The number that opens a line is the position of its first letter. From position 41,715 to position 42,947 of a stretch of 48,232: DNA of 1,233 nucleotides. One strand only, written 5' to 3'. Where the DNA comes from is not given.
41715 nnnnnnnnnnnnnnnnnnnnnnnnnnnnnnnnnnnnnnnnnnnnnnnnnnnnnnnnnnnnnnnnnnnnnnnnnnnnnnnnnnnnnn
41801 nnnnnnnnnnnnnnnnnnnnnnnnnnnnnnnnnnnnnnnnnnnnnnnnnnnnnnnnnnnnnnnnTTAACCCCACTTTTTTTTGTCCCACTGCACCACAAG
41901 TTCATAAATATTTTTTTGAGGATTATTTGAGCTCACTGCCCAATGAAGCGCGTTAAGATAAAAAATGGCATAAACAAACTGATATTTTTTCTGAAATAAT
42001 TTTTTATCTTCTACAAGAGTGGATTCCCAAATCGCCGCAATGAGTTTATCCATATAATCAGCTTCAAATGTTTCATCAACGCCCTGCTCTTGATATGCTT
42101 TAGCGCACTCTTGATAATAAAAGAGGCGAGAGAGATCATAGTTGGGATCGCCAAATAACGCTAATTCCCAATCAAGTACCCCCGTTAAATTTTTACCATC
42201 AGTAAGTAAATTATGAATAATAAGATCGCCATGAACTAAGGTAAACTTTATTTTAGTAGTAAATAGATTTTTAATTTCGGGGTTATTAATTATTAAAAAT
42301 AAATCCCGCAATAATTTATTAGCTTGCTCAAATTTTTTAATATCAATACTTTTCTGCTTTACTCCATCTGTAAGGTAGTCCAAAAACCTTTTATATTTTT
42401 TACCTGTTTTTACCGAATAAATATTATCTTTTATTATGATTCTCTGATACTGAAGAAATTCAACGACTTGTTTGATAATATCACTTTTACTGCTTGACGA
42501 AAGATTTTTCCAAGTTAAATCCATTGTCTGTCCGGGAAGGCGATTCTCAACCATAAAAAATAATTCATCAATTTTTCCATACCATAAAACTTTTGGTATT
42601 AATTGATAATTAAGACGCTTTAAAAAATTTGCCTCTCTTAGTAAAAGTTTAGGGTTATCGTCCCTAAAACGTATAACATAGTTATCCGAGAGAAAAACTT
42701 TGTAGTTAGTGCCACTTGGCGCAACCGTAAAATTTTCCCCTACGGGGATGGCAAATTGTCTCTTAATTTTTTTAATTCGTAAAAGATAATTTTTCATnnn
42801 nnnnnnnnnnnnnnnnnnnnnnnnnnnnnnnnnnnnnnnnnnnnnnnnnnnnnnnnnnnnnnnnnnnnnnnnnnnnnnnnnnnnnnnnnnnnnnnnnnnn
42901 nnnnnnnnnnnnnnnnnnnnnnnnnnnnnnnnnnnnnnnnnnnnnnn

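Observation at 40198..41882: GC-rich radical SAM/SPASM enzyme with RRE-like N-terminus plus an unannotated 31-aa ORF: candidate novel RiPP operon in a CPR-like genome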

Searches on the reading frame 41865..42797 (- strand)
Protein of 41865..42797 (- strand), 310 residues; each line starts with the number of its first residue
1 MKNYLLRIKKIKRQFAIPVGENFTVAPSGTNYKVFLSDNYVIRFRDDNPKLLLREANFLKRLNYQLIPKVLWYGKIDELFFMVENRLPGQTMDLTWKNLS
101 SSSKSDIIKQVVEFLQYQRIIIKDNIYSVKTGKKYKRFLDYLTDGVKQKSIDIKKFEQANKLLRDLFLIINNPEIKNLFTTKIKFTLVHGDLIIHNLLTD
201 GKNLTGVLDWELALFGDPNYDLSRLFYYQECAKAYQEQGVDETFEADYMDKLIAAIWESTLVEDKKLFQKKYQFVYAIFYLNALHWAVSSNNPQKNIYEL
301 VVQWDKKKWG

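Call 4: search_protein_families(library=pfam, proteins=[window:41865-42797:-], max_evalue=0.1)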
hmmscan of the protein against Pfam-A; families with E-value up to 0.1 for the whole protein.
window:41865-42797:- (310 aa): 3 families
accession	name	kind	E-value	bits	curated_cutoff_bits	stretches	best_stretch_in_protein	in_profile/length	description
PF01636.29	APH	-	6e-17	62.6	23.2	1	31-228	11-212/239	Phosphotransferase enzyme family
PF07914.17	DUF1679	-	0.001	18.5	24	1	174-227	259-315/414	Uncharacterized oxidoreductase dhs-27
PF02958.26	EcKL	-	0.0049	16.7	22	1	120-252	148-285/294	Ecdysteroid kinase-like family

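Call 5: search_protein_families(library=ncbifam, proteins=[window:41865-42797:-], max_evalue=0.1)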
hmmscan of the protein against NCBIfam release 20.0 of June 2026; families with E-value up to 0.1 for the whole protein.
window:41865-42797:- (310 aa): 15 families
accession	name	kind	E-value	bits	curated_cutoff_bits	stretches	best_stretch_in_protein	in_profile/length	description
NF033068.1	APH_3p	equivalog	1.4e-07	31.3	205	1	40-223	37-213/255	APH(3') family aminoglycoside O-phosphotransferase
NF000107.2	APH_4_Ia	exception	1.1e-06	28.1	725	1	186-235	193-242/341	aminoglycoside O-phosphotransferase APH(4)-Ia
TIGR02721.1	ycfN_thiK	equivalog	2.6e-05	23.5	299.45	1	180-232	141-190/256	thiamine kinase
TIGR01767.2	MTRK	equivalog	3.4e-05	23.1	275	1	158-270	200-313/401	S-methyl-5-thioribose kinase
NF041256.1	GntI_guanitoxin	equivalog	0.00016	21.1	357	1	122-234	136-222/282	guanitoxin biosynthesis pre-guanitoxin N-oxide kinase GntI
NF041268.1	capreo_Cph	equivalog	0.00077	19.1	390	1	185-223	182-224/285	capreomycin phosphotransferase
NF046102.1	CellCycRegCcrZ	equivalog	0.0011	18.4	400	1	65-228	48-196/260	cell cycle regulator CcrZ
NF000044.2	APH_2pp_IIIa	exception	0.003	16.9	625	1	155-246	160-253/306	aminoglycoside O-phosphotransferase APH(2'')-IIIa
NF000240.1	macrolide_MphC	exception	0.0032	16.9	550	1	184-222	191-230/299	Mph(C) family macrolide 2'-phosphotransferase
NF000255.1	macrolide_MphF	exception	0.015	14.7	650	1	186-281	192-279/299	Mph(F) family macrolide 2'-phosphotransferase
NF003558.0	PRK05231.1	equivalog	0.026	13.5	271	1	158-222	161-224/322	homoserine kinase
NF007890.0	PRK10593.1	equivalog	0.031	13.5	319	1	184-232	192-242/297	hypothetical protein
TIGR00938.1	thrB_alt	equivalog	0.042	13.2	255.9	1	156-223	156-225/307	homoserine kinase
NF038151.1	lanthi_synth_III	equivalog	0.052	11.9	575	0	50-94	268-313/833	class III lanthionine synthetase LanKC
NF038156.1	lant_syn_V_LxmK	equivalog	0.073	12.1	315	1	186-222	192-227/347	class V lanthionine synthetase subunit LxmK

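Call 52: find_homologous_proteins(query=window:41865-42797:-, max_evalue=1e-10)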
Query window:41865-42797:- (310 aa): 223 proteins with E <= 1e-10 among 1208 candidates; the best 120 are listed.
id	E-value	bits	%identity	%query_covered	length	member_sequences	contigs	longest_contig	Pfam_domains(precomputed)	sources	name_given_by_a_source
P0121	1.3e-203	693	100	100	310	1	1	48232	PF01636.30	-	-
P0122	1.6e-183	627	92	99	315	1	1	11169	PF01636.30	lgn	-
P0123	5.9e-181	619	90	99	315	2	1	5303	PF01636.30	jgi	-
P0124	6.9e-176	602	87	99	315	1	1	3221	PF01636.30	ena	-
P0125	1.7e-172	591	86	99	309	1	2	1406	PF01636.30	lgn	-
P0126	4.2e-172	590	85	99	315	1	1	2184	PF01636.30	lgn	-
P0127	1.4e-170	584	85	99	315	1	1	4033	PF01636.30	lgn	-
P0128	7.2e-169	579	84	99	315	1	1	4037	PF01636.30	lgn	-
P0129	1.1e-167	575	83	99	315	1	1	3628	PF01636.30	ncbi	ncbi:MAG: phosphotransferase [Patescibacteria group bacterium]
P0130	9.1e-167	572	82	99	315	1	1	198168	PF01636.30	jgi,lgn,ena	-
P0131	8.7e-160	549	81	99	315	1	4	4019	PF01636.30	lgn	-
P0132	1.2e-152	526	76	99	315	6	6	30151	PF01636.30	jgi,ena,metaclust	metaclust:\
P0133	5.8e-152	523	76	99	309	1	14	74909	PF01636.30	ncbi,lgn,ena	ncbi:MAG: phosphotransferase [Patescibacteria group bacterium]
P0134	5.8e-152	523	77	99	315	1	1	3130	PF01636.30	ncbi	ncbi:MAG: phosphotransferase [Candidatus Kuenenbacteria bacterium]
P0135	2.0e-149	515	73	99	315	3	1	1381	PF01636.30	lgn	-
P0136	3.8e-149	514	76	99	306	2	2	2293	PF01636.30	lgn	-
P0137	2.3e-148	512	73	100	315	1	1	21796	PF01636.30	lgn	-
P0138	2.3e-148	512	74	99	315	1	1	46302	PF01636.30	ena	-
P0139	2.5e-148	511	73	99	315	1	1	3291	PF01636.30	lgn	-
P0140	5.3e-148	510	73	99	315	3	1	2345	PF01636.30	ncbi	-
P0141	1.7e-147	509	73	99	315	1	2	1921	PF01636.30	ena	-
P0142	1.8e-146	505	75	96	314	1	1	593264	PF01636.30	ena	-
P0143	4.1e-146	504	73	99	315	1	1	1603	PF01636.30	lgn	-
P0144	9.5e-146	503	72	99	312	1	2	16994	PF01636.30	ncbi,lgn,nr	ncbi:phosphotransferase [Patescibacteria group bacterium]|nr:phosphotransferase [Patescibacteria gro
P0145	1.9e-145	502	73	99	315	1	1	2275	PF01636.30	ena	-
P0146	2.7e-145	501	73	99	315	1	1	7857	PF01636.30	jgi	-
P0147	3.0e-144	498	74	99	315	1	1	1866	PF01636.30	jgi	jgi:thiamine kinase-like enzyme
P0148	3.5e-144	498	72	99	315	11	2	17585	PF01636.30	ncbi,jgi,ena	-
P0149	2.4e-142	492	74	94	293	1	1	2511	PF01636.30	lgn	-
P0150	2.7e-142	492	72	99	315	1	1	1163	PF01636.30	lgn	-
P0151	7.7e-142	490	71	99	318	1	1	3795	PF01636.30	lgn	-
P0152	4.8e-141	488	72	99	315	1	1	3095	PF01636.30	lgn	-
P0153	3.5e-140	485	72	98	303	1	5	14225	PF01636.30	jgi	-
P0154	9.6e-140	483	70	99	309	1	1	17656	PF01636.30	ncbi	-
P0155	1.3e-139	483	70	99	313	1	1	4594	PF01636.30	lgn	-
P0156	3.0e-139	482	69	99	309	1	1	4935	PF01636.30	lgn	-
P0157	5.9e-139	481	71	98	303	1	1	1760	PF01636.30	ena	-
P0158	1.2e-138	480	70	99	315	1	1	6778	PF01636.30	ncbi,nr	ncbi:aminoglycoside phosphotransferase family protein [bacterium]|nr:aminoglycoside phosphotransfera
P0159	1.7e-138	479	70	99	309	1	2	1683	PF01636.30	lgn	-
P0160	1.9e-137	476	69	99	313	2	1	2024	PF01636.30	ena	-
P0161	5.8e-137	474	70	99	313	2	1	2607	PF01636.30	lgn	-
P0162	5.8e-137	474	71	96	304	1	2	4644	PF01636.30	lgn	-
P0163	6.3e-137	474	69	99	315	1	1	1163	PF01636.30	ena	-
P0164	6.4e-137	474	70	99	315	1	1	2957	PF07914.18,PF01636.30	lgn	-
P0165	8.8e-137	474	73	93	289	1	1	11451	PF01636.30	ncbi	ncbi:MAG: aminoglycoside phosphotransferase family protein, partial [Patescibacteria group bacterium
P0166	1.1e-136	473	70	99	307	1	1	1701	PF01636.30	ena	-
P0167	4.9e-136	471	70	99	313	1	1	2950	PF01636.30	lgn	-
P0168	7.6e-136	470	68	99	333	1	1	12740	PF01636.30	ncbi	-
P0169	3.6e-135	468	68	99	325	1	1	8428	PF01636.30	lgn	-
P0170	5.7e-135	468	68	100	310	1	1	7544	PF01636.30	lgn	-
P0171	8.0e-135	467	68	99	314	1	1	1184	PF01636.30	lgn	-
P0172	1.2e-134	467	66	99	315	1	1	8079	PF01636.30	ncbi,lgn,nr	ncbi:MAG: aminoglycoside phosphotransferase family protein [bacterium]|nr:aminoglycoside phosphotran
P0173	2.4e-134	466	68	99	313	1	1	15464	PF01636.30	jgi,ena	-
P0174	5.7e-134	464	67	100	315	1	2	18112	PF07914.18,PF01636.30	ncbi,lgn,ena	-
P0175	5.7e-134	464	68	99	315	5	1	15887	PF01636.30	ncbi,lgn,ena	ncbi:MAG: phosphotransferase [Patescibacteria group bacterium]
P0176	1.3e-133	463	68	99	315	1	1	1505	PF01636.30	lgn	-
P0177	4.3e-133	461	66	99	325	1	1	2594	PF01636.30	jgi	-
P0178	6.4e-133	461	67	98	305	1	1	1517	PF01636.30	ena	-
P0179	1.5e-132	460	65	99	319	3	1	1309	PF01636.30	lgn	-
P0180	2.0e-132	459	70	97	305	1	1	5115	PF01636.30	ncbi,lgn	-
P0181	4.9e-132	458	65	99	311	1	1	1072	PF01636.30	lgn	-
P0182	6.4e-132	458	66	99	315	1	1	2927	PF01636.30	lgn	-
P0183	9.5e-132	457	66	99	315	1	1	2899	PF01636.30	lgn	-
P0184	2.0e-131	456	65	99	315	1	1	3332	PF01636.30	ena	-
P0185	2.0e-131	456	68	99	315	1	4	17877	PF01636.30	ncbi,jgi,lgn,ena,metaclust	metaclust:\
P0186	2.8e-131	455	67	99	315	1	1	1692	PF01636.30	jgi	jgi:aminoglycoside phosphotransferase (APT) family kinase protein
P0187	3.2e-131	455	67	99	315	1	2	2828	PF01636.30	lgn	-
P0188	3.6e-131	455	66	99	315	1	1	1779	PF01636.30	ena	-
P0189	5.6e-131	454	65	99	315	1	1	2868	PF01636.30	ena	-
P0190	6.0e-131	454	67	99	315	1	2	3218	PF01636.30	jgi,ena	-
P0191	1.7e-130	453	67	99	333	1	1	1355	PF01636.30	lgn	-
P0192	3.7e-130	452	65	99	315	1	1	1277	PF01636.30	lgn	-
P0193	8.7e-130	451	65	99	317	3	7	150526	PF01636.30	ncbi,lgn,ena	-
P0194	2.0e-129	449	67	99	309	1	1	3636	PF01636.30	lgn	-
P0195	2.0e-129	449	69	96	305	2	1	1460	PF01636.30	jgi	-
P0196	2.5e-129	449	65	99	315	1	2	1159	PF01636.30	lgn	-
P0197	3.4e-129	449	66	99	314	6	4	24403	PF01636.30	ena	-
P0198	3.7e-129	448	65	99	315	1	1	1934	PF01636.30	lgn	-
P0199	4.0e-129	448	65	99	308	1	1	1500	PF01636.30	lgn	-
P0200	4.9e-129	448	67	99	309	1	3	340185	PF01636.30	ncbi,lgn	-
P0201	1.1e-128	447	66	99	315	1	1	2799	PF01636.30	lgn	-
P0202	1.6e-128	446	65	99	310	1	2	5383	PF07914.18,PF01636.30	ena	-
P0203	6.0e-128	445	65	99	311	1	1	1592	PF01636.30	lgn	-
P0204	9.9e-128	444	65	99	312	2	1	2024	PF01636.30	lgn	-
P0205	2.1e-127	443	63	99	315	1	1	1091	PF01636.30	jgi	-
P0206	2.3e-127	443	65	99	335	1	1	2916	PF01636.30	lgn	-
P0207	2.9e-127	442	65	98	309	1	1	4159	PF01636.30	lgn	-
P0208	3.0e-127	442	65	99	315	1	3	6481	PF01636.30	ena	-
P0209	3.3e-127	442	68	95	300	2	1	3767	PF01636.30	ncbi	-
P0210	4.0e-127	442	63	99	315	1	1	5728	PF01636.30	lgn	-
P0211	6.7e-127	441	64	99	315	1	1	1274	PF01633.27,PF01636.30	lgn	-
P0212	6.9e-127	441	66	98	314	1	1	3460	PF01636.30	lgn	-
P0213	7.2e-127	441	64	99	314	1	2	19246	PF01636.30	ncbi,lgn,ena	-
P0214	8.8e-127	441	64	98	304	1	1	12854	PF01636.30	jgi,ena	-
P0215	9.7e-127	441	64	99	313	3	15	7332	PF01636.30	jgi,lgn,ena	-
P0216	1.4e-126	440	65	99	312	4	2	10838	PF01636.30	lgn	-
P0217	1.4e-126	440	68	97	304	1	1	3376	PF02958.27,PF01636.30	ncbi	-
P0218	1.6e-126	440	65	99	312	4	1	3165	PF01636.30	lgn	-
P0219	1.4e-125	437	64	99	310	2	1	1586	PF01636.30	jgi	-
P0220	2.7e-125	436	64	99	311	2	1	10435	PF07914.18,PF01636.30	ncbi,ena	-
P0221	3.4e-125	435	64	99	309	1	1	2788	PF01636.30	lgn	-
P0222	3.5e-125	435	64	99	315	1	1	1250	PF01636.30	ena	-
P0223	3.0e-124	432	66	97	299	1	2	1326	PF01636.30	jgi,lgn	-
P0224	1.2e-123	430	64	99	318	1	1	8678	PF01636.30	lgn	-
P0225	9.4e-123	427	65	93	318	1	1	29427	PF01636.30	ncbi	-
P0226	1.1e-122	427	63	99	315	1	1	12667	PF01636.30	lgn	-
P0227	1.8e-122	427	62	99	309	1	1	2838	PF01636.30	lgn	-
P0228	7.9e-121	421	63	99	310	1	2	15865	PF01636.30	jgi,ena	-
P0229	1.2e-120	420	64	99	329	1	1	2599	PF01636.30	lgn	-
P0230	1.4e-120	420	64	99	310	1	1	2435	PF01636.30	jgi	-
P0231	1.4e-120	420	65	99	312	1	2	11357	PF01636.30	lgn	-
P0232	6.9e-120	418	62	99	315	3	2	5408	PF01636.30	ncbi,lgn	-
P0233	1.2e-119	417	61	100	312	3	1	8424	PF01636.30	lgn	-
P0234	1.9e-119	417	64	99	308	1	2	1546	PF01636.30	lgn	-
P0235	3.0e-119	416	62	99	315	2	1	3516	PF01636.30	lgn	-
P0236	1.3e-118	414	62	99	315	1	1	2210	PF01636.30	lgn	-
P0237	1.9e-118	413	60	99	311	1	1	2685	PF01636.30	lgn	-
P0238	2.2e-118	413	63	96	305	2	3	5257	PF01636.30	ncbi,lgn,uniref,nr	ncbi:MAG: hypothetical protein A2744_02785 [Candidatus Buchananbacteria bacterium RIFCSPHIGHO2_01_FU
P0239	2.8e-118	413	62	99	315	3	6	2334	PF01636.30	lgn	-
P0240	4.2e-118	412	61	99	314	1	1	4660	PF01636.30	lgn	-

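Call 54: find_encoding_contigs(protein=P0130, flank=4000, max_places=2)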
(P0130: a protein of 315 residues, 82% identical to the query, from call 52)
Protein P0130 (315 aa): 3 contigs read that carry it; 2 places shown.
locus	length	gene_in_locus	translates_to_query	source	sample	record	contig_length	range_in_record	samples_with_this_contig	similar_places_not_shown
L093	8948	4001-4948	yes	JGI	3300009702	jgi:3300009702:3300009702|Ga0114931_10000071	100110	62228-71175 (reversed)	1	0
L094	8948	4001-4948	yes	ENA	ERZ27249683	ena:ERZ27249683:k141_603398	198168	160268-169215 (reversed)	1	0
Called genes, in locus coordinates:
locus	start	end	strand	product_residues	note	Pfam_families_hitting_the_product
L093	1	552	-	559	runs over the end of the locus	PF16216:GxGYxYP_N, PF20957:GxGYxYP_N_2nd, PF20958:GxGYxYP_N_3rd, PF14323:GxGYxYP_C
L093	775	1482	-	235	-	PF00106:adh_short, PF08659:KR, PF13561:adh_short_C2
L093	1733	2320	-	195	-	PF23023:Anti-Pycsar_Apyc1 (faint), PF00753:Lactamase_B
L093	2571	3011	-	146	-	PF00293:NUDIX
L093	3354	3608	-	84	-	-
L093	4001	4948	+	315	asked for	PF01636:APH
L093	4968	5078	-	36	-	-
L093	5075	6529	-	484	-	PF04055:Radical_SAM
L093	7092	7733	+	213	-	-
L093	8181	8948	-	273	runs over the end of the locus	PF01209:Ubie_methyltran, PF13489:Methyltransf_23, PF05219:DREV, PF01728:FtsJ, PF05175:MTS, PF13847:Methyltransf_31, PF08241:Methyltransf_11, PF08242:Methyltransf_12, +1 more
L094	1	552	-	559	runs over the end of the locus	PF16216:GxGYxYP_N, PF20957:GxGYxYP_N_2nd, PF20958:GxGYxYP_N_3rd, PF14323:GxGYxYP_C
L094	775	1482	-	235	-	PF00106:adh_short, PF08659:KR, PF13561:adh_short_C2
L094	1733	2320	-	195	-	PF23023:Anti-Pycsar_Apyc1 (faint), PF00753:Lactamase_B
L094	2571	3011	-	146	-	PF00293:NUDIX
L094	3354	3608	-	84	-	-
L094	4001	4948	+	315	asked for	PF01636:APH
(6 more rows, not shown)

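Call 55: find_encoding_contigs(protein=P0133, flank=4000, max_places=3)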
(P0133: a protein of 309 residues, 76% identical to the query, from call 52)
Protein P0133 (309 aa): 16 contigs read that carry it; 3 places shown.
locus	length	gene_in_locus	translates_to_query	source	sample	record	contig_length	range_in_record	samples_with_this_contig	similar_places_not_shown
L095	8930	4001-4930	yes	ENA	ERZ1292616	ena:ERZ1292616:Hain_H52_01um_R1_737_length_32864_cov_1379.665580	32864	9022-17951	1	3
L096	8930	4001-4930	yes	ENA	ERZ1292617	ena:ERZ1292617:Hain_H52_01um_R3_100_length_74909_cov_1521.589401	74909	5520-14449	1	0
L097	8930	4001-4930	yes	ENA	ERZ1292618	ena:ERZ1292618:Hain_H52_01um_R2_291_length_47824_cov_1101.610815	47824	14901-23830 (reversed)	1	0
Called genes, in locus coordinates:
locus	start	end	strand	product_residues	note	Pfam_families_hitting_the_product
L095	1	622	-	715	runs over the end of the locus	PF16927:HisKA_7TM, PF01590:GAF, PF13185:GAF_2, PF00512:HisKA, PF02518:HATPase_c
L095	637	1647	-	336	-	PF01488:Shikimate_DH (weak)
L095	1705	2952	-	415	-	PF00675:Peptidase_M16, PF05193:Peptidase_M16_C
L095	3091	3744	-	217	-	-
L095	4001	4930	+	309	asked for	PF01636:APH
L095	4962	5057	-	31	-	-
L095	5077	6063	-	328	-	PF04055:Radical_SAM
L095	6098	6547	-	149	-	-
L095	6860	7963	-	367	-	-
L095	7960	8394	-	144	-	-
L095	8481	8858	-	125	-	-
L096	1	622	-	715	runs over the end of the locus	PF16927:HisKA_7TM, PF01590:GAF, PF13185:GAF_2, PF00512:HisKA, PF02518:HATPase_c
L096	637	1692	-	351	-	PF01488:Shikimate_DH (weak)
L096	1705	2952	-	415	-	PF00675:Peptidase_M16, PF05193:Peptidase_M16_C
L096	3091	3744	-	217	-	-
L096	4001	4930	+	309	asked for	PF01636:APH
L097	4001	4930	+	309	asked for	PF01636:APH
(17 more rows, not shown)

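Call 56: search_solved_structures(query=window:41865-42797:-, max_evalue=0.01)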
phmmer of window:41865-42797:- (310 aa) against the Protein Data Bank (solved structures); distinct sequences matched with E-value up to 0.01: 11.
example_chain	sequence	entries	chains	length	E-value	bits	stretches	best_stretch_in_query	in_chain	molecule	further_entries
3w0m_A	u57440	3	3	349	2e-07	33.8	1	187-238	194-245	Hygromycin-B 4-O-kinase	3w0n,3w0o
3w0r_A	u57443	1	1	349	5.2e-07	32.5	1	187-238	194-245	Hygromycin-B 4-O-kinase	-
3w0s_A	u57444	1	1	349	1.2e-06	31.3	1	187-237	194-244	Hygromycin-B 4-O-kinase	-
3tyk_A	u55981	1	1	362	1.2e-06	31.3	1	187-237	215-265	Hygromycin-B 4-O-kinase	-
3w0p_A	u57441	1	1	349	2.4e-06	30.3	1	187-238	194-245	Hygromycin-B 4-O-kinase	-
3w0q_A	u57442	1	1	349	2.6e-06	30.2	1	187-238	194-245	Hygromycin-B 4-O-kinase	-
8v3v_A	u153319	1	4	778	0.00055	22.6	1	175-229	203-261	Acyl-Coenzyme A dehydrogenase family, member 11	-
6ctz_A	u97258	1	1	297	0.0012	21.5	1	31-253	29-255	Gentamicin resistance protein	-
3tdw_A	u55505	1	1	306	0.0024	20.5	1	30-243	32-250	Gentamicin resistance protein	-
3tdv_A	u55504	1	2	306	0.0042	19.6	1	67-243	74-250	Gentamicin resistance protein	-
8v3u_A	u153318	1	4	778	0.0071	18.9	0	175-229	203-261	Acyl-Coenzyme A dehydrogenase family, member 11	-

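Call 57: search_protein_families(library=padloc, proteins=[window:41865-42797:-], max_evalue=0.01)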
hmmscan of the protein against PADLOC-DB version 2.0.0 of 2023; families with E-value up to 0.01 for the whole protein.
window:41865-42797:- (310 aa): 3 families
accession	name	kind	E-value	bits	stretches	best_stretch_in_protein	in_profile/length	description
PDLC04045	PD-T4-6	-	0.00023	18.3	1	52-118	85-152/350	-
PDLC04044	PD-T4-6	-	0.0011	16.2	1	49-116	81-152/372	-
PDLC04042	PD-T4-6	-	0.0056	14.4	0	50-117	54-124/292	-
